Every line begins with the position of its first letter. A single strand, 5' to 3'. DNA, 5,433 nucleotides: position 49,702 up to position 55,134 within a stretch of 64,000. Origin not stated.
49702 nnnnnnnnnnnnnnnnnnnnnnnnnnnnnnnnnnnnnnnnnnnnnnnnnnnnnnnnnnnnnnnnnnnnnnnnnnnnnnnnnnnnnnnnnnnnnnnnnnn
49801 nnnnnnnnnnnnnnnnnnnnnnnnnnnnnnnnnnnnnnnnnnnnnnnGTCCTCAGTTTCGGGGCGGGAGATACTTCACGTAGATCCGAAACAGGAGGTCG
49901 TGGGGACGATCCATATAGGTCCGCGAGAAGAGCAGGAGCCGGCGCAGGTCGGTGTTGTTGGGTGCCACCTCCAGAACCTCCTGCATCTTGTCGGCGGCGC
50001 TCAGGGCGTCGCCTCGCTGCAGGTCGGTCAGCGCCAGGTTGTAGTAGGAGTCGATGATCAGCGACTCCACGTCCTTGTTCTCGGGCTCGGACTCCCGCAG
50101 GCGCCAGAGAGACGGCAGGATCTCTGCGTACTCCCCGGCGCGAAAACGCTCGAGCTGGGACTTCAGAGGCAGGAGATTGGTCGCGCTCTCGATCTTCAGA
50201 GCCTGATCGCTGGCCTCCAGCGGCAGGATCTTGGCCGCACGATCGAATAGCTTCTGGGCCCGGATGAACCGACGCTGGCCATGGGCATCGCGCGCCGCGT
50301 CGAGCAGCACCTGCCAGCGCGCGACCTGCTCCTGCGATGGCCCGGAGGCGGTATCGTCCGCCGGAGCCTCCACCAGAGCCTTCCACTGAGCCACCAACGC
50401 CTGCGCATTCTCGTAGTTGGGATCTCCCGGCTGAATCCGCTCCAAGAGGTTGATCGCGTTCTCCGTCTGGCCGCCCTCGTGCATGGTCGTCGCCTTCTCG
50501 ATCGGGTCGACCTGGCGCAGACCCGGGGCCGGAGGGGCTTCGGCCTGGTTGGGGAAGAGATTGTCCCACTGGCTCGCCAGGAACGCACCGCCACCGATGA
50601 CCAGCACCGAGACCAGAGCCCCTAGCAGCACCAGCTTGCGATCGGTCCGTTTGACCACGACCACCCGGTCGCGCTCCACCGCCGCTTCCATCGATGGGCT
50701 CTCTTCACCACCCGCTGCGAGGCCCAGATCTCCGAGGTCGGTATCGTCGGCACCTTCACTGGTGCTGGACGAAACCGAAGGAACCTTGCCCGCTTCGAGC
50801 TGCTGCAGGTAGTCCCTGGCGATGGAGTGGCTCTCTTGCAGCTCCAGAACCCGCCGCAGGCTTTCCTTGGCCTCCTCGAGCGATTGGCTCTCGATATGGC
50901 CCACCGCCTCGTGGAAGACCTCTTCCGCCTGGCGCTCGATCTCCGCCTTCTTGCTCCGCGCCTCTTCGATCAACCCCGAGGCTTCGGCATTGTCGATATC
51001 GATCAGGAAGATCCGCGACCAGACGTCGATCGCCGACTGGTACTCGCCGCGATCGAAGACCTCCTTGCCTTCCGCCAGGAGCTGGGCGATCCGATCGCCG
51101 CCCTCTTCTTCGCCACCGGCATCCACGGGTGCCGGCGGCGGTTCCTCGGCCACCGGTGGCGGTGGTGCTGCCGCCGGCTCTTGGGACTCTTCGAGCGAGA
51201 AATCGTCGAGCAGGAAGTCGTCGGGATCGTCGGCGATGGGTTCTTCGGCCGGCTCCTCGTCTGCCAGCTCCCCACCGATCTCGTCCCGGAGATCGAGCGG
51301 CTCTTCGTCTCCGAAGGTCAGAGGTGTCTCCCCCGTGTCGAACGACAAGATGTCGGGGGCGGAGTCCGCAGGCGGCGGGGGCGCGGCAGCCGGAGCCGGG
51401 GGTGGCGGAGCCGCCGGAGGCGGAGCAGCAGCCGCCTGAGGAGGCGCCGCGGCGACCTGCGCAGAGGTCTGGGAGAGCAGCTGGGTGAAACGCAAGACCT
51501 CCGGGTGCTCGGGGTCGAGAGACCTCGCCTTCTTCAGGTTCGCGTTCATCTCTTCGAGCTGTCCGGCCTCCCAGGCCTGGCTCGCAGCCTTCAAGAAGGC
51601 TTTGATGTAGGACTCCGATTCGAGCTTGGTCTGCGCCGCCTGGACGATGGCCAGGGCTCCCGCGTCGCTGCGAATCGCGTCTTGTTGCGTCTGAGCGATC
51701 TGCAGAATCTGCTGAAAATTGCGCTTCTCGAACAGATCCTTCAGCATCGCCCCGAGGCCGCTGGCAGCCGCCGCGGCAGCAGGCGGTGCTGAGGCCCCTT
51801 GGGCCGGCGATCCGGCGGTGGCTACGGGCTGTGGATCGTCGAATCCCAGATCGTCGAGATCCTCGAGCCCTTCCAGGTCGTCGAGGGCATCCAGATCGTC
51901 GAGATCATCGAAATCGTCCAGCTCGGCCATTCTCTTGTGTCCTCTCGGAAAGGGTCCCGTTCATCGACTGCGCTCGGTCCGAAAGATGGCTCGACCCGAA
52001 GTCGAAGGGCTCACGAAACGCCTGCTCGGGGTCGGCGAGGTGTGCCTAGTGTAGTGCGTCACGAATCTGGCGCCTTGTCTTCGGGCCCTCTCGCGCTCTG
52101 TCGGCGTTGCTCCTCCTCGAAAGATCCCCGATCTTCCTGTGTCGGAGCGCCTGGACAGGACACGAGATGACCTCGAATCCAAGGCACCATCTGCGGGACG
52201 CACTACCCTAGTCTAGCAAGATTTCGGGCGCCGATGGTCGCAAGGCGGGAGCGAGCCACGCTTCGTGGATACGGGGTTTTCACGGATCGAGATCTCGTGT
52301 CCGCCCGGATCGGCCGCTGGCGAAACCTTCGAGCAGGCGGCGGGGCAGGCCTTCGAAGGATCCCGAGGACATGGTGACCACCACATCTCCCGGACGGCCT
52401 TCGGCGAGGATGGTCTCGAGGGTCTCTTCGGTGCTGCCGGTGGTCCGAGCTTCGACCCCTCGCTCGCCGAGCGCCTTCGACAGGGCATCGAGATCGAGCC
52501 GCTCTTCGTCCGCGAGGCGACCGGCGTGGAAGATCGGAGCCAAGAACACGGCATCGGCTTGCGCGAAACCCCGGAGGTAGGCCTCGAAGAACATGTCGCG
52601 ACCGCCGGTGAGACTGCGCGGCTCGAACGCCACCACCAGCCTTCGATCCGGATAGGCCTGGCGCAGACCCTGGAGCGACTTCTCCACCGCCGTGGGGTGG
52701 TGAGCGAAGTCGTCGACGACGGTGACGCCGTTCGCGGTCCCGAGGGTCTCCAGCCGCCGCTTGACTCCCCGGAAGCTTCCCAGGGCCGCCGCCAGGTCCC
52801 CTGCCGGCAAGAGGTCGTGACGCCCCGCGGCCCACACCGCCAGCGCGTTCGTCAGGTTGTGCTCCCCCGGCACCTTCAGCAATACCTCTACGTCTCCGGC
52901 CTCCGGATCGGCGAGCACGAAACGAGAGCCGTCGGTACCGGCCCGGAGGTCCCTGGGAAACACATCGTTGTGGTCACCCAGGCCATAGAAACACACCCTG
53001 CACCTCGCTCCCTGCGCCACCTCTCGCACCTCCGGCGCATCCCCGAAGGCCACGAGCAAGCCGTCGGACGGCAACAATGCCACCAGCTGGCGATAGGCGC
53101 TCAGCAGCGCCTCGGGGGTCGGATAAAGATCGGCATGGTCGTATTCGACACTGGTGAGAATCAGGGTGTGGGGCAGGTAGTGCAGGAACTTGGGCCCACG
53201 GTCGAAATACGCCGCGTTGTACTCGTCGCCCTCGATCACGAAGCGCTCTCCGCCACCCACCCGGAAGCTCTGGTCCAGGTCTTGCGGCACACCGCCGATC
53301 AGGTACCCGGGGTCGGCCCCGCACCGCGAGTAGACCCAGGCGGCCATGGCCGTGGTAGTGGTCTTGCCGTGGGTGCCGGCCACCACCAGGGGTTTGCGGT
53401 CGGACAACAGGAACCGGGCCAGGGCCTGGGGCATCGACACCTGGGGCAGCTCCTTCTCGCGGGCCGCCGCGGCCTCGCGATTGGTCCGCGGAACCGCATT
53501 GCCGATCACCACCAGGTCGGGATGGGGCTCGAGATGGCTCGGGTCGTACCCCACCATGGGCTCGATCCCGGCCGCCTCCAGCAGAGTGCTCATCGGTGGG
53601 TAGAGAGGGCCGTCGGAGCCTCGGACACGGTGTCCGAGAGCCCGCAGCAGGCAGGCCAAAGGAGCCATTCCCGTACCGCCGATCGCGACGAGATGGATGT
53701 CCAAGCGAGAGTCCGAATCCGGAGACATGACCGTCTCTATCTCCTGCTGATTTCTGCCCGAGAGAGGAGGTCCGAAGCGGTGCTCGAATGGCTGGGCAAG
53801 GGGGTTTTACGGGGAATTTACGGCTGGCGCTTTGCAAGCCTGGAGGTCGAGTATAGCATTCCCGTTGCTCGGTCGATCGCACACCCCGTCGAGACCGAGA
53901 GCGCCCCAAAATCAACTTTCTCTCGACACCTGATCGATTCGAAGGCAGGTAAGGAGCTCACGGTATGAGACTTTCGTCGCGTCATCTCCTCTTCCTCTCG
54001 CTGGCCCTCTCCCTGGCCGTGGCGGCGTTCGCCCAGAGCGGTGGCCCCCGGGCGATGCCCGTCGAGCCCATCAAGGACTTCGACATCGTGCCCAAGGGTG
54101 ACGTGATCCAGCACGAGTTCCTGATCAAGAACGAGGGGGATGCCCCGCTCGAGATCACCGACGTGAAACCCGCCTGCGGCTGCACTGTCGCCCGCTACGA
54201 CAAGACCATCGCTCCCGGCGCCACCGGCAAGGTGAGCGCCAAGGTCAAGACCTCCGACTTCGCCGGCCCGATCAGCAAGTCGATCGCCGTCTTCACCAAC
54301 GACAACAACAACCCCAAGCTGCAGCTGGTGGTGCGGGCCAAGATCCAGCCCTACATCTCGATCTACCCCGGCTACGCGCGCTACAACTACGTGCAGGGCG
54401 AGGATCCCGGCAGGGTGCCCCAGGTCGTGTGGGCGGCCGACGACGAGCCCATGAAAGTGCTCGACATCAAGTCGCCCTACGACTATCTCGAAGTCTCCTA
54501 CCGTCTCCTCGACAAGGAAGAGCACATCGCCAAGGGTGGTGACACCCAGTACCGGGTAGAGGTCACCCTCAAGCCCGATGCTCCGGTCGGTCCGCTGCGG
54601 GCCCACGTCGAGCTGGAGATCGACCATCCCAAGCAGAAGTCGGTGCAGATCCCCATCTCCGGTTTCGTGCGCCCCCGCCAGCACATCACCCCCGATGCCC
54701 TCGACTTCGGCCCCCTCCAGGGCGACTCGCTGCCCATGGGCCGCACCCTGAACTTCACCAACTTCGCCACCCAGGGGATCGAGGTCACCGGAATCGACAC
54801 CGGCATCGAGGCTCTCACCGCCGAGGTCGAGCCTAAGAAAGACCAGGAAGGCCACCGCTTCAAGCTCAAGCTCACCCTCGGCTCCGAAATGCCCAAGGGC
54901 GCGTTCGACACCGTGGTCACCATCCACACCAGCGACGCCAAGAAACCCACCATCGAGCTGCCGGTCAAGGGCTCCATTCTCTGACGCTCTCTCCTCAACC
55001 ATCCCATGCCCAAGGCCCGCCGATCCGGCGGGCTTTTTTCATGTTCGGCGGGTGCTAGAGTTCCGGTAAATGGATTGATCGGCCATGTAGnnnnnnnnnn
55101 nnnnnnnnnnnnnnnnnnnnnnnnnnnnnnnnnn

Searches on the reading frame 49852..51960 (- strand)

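Call 72: search_protein_families(library=pfam, proteins=[window:49852-51960:-], max_evalue=0.00001)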
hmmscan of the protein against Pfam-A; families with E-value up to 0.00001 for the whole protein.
window:49852-51960:- (702 aa): 1 family
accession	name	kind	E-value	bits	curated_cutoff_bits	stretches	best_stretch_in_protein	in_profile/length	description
PF07719.23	TPR_2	-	3.6e-08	33.3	27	0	638-669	3-34/34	Tetratricopeptide repeat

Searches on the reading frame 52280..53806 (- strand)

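Call 72: search_protein_families(library=pfam, proteins=[window:52280-53806:-], max_evalue=0.00001)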
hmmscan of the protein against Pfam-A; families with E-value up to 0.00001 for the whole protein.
window:52280-53806:- (508 aa): 3 families
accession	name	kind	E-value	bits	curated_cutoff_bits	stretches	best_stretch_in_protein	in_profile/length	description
PF08245.18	Mur_ligase_M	-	1.8e-23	84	24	1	142-327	1-199/200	Mur ligase middle domain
PF02875.26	Mur_ligase_C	-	2e-19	71.1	28.4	1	350-482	1-127/127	Mur ligase, glutamate ligase domain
PF01225.30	Mur_ligase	-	4.7e-18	65.8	21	1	37-133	2-91/95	Mur ligase family, catalytic domain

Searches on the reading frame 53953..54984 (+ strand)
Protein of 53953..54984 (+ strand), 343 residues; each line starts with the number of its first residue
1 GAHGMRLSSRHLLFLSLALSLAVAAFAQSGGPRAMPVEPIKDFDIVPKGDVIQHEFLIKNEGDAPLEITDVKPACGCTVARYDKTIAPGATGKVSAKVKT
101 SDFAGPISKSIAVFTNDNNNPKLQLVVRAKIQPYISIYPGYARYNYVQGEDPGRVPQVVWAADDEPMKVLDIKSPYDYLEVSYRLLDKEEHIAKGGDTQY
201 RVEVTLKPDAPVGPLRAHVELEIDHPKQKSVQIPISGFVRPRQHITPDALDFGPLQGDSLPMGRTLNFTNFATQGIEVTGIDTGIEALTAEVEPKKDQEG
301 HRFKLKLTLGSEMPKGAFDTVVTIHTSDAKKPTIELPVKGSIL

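Call 72: search_protein_families(library=pfam, proteins=[window:53953-54984:+], max_evalue=0.00001)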
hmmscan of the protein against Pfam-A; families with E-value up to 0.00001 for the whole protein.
window:53953-54984:+ (343 aa): 2 families
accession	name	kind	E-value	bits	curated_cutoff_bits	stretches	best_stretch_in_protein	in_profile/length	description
PF07610.17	DUF1573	-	2.2e-28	98.6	26.1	1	42-128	9-95/98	Protein of unknown function (DUF1573)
PF22544.2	HYDIN_VesB_CFA65-like_Ig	-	6.4e-14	52.4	25.5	1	42-129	11-99/100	HYDIN/CFA65/VesB-like, Ig-like domain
